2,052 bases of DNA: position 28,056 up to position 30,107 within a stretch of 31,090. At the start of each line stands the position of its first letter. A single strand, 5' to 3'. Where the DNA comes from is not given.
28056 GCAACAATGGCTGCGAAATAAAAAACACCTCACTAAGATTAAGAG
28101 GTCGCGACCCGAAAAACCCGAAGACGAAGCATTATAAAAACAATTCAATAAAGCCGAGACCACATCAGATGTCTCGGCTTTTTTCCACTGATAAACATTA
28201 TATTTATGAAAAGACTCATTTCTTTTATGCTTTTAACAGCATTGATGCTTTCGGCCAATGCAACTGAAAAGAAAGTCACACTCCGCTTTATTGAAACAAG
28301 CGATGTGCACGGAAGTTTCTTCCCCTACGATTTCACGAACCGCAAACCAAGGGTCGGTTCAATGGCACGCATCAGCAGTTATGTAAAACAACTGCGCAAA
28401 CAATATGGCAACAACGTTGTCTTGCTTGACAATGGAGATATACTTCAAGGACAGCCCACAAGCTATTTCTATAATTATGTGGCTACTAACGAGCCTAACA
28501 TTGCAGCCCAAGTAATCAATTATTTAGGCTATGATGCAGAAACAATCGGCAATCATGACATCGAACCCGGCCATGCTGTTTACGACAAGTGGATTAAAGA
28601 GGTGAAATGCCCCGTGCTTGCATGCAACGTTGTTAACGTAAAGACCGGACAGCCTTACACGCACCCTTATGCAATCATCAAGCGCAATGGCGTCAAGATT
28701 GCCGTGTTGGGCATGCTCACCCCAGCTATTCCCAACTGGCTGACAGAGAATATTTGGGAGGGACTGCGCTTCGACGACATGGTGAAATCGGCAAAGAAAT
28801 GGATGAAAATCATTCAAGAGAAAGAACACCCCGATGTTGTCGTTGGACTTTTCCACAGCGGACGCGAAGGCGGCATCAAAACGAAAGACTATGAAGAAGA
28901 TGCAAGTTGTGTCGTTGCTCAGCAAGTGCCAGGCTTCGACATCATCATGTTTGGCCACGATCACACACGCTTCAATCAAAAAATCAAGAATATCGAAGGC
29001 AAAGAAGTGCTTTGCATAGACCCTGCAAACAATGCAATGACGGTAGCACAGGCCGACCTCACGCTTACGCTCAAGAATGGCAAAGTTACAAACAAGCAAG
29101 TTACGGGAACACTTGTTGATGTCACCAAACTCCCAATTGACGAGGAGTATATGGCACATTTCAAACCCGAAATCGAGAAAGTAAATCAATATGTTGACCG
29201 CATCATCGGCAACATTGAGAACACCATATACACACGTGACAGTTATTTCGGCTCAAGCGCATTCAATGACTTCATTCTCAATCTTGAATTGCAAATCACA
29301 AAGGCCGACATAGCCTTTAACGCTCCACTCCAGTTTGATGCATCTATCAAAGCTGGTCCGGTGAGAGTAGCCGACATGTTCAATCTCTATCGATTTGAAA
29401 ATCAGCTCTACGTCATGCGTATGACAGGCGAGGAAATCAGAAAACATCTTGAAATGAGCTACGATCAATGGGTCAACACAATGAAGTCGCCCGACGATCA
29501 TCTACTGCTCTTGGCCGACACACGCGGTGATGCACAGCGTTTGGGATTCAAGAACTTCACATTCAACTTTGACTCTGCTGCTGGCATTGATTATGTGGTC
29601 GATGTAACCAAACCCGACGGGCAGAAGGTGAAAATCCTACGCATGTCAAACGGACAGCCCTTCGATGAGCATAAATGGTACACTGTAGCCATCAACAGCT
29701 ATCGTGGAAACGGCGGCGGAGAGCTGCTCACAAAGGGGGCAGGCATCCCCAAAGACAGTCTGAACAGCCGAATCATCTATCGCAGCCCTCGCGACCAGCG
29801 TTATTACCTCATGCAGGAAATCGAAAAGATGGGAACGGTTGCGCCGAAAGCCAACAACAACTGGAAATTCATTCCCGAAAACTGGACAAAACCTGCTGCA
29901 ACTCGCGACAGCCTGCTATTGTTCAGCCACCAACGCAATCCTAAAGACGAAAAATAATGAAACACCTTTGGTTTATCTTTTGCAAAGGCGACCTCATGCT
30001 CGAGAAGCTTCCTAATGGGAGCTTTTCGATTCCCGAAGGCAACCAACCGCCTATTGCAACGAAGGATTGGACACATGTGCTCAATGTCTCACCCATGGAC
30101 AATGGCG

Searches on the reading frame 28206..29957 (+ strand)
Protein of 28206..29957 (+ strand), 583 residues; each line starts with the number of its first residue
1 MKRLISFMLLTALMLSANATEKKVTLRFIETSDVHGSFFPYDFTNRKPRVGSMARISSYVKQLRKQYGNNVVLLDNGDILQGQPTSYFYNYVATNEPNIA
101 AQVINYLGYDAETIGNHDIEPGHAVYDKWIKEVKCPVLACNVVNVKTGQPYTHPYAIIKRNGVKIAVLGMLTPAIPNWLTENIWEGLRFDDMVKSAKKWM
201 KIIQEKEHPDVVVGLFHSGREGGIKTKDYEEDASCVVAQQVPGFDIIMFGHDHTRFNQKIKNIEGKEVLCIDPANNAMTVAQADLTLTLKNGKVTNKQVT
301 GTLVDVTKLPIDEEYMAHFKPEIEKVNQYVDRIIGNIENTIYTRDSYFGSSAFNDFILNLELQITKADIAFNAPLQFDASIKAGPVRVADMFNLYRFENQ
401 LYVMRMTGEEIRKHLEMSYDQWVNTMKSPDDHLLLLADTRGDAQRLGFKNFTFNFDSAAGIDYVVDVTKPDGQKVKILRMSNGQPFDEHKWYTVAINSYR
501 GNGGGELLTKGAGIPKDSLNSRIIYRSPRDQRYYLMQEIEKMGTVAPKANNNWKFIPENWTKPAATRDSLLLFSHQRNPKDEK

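Call 74: search_protein_families(library=pfam, proteins=[window:28206-29957:+], max_evalue=0.00001)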
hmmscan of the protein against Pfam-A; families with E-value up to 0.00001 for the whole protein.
window:28206-29957:+ (583 aa): 2 families
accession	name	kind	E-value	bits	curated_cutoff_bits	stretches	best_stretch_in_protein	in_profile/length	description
PF02872.23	5_nucleotid_C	-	6.1e-28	98.4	23.6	1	334-506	2-152/158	5'-nucleotidase, C-terminal domain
PF00149.33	Metallophos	-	4.2e-12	47.3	21.5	1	26-254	1-190/191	Calcineurin-like phosphoesterase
